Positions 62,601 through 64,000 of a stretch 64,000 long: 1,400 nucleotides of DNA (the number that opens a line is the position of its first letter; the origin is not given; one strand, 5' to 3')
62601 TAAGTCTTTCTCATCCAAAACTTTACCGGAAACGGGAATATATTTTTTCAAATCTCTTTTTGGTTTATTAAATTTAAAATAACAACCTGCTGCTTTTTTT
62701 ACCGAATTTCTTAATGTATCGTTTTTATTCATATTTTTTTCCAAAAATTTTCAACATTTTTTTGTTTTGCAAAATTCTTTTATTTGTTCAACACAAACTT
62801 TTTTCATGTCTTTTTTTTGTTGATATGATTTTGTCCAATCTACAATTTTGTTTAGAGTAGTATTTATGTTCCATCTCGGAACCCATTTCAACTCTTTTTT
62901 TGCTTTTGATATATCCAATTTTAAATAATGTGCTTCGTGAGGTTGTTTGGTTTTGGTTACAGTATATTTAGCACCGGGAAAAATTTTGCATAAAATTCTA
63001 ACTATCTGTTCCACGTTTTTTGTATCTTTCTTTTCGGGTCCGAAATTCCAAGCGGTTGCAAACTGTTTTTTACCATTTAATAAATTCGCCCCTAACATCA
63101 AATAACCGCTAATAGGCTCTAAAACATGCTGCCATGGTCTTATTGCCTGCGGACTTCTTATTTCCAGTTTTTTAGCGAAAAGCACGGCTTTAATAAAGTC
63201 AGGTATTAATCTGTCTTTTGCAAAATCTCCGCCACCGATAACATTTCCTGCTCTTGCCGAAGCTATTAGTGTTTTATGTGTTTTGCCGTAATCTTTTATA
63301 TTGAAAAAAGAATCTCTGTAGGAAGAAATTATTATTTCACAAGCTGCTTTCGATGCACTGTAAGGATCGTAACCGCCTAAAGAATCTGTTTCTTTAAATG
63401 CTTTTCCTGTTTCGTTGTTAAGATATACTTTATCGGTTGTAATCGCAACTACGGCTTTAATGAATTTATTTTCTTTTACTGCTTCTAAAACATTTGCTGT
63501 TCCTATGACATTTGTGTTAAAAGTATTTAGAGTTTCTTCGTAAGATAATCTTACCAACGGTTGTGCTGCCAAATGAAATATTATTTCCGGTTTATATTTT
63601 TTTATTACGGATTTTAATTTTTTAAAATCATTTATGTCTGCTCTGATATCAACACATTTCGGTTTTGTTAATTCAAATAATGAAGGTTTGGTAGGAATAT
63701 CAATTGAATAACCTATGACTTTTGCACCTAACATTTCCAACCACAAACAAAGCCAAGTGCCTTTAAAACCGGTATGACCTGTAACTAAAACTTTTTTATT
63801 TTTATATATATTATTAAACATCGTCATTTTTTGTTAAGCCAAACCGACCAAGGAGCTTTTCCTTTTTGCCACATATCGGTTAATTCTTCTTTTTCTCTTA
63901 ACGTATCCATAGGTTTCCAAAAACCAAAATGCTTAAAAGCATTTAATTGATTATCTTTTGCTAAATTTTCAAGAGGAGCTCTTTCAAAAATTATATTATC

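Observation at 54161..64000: CDP-3,6-dideoxyhexose genes combine with an ALS/YerE-like ThDP enzyme, an aldolase-like protein, a HAD phosphatase and an FkbM methyltransferase: a candidate branched-chain (yersiniose-like) sugar pathway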

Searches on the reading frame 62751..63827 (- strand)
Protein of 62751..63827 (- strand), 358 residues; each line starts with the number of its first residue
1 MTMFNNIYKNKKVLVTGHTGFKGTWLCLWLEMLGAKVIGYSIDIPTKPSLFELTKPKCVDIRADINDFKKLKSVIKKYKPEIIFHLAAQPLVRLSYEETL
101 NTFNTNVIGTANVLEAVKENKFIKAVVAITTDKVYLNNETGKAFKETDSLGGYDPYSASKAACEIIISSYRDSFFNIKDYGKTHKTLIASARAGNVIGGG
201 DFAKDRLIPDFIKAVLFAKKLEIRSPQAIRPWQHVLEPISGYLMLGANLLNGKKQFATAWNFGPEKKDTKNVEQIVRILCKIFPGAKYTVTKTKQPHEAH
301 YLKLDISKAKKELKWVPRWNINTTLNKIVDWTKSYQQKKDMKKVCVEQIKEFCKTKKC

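Call 4: search_protein_families(library=pfam, proteins=[window:62751-63827:-], max_evalue=0.01)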
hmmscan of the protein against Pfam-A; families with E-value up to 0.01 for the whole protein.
window:62751-63827:- (358 aa): 6 families
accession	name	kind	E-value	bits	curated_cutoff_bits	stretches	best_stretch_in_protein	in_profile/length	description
PF16363.11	GDP_Man_Dehyd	-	6.1e-35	121.7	27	1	14-327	1-331/332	GDP-mannose 4,6 dehydratase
PF01370.27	Epimerase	-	1.1e-27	97.5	20.9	1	13-252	1-231/240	NAD dependent epimerase/dehydratase family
PF02719.21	Polysacc_synt_2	-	1.5e-15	57.6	20.2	1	57-231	55-202/293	Polysaccharide biosynthesis protein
PF01073.25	3Beta_HSD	-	5.1e-10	39.3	22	1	14-172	1-162/280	3-beta hydroxysteroid dehydrogenase/isomerase family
PF04321.23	RmlD_sub_bind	-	1.1e-09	38.2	27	1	12-170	2-139/287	RmlD substrate binding domain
PF07993.18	NAD_binding_4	-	9.3e-05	22.1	20.1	1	81-171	90-192/258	Male sterility protein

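Call 5: search_protein_families(library=ncbifam, proteins=[window:62751-63827:-], max_evalue=0.01)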
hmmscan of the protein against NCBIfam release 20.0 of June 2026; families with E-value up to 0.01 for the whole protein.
window:62751-63827:- (358 aa): 18 families
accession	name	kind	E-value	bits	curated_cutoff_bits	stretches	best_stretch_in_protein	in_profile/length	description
TIGR02622.1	CDP_4_6_dhtase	equivalog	7.6e-148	492.3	278.45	1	7-353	1-352/352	CDP-glucose 4,6-dehydratase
TIGR01181.1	dTDP_gluc_dehyt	equivalog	7.2e-36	123.9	365.1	1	12-336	1-315/321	dTDP-glucose 4,6-dehydratase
TIGR01179.1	galE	equivalog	6.8e-21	74.4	262.3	1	12-338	1-331/332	UDP-glucose 4-epimerase GalE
NF007582.0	PRK10217.1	equivalog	4.3e-19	68.8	698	1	11-334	2-333/355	dTDP-glucose 4,6-dehydratase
NF007490.0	PRK10084.1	subfamily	1.8e-18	66.7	649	1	48-340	41-342/361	dTDP-glucose 4,6-dehydratase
TIGR04180.1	EDH_00030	hypoth_equivalog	5e-16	58.6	475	1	13-243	1-222/297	NAD-dependent 4,6-dehydratase LegB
TIGR01472.1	gmd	equivalog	9.2e-16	58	415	1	13-174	3-173/342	GDP-mannose 4,6-dehydratase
NF042423.1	oxyalk_red_Shew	equivalog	5.8e-13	48.6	580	1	9-167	7-156/331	2-alkyl-3-oxoalkanoate reductase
TIGR01214.1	rmlD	equivalog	3.6e-10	39.4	224.05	1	12-173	1-141/285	dTDP-4-dehydrorhamnose reductase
NF042422.1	oxyalk_red_OleD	equivalog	5.1e-10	39.2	580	1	12-131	2-111/329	2-alkyl-3-oxoalkanoate reductase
NF007956.0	PRK10675.1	subfamily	1.1e-09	37.9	394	1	12-168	2-161/338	UDP-glucose 4-epimerase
TIGR04130.1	FnlA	equivalog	4.7e-08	32.3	730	1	8-139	2-133/337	UDP-N-acetylglucosamine 4,6-dehydratase/5-epimerase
TIGR03466.1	HpnA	hypoth_equivalog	9e-08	31.4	367.65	1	12-148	2-130/327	hopanoid-associated sugar epimerase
TIGR03589.1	PseB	equivalog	2e-07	30.3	407.75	1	8-134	2-128/324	UDP-N-acetylglucosamine 4,6-dehydratase (inverting)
NF041015.1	UDPsulfquin_syn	equivalog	5.6e-07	28.9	575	1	61-121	71-134/384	UDP-sulfoquinovose synthase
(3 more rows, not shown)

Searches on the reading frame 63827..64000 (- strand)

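Call 4: search_protein_families(library=pfam, proteins=[window:63827-64000:-], max_evalue=0.01)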
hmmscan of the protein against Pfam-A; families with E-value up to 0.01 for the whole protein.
window:63827-64000:- (58 aa): 0 families

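Call 5: search_protein_families(library=ncbifam, proteins=[window:63827-64000:-], max_evalue=0.01)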
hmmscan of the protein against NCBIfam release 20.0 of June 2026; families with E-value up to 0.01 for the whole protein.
window:63827-64000:- (58 aa): 1 family
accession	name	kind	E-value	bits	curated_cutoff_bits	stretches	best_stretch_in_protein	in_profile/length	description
TIGR02623.1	G1P_cyt_trans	equivalog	1.9e-19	70.1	300.25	1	1-54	202-255/255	glucose-1-phosphate cytidylyltransferase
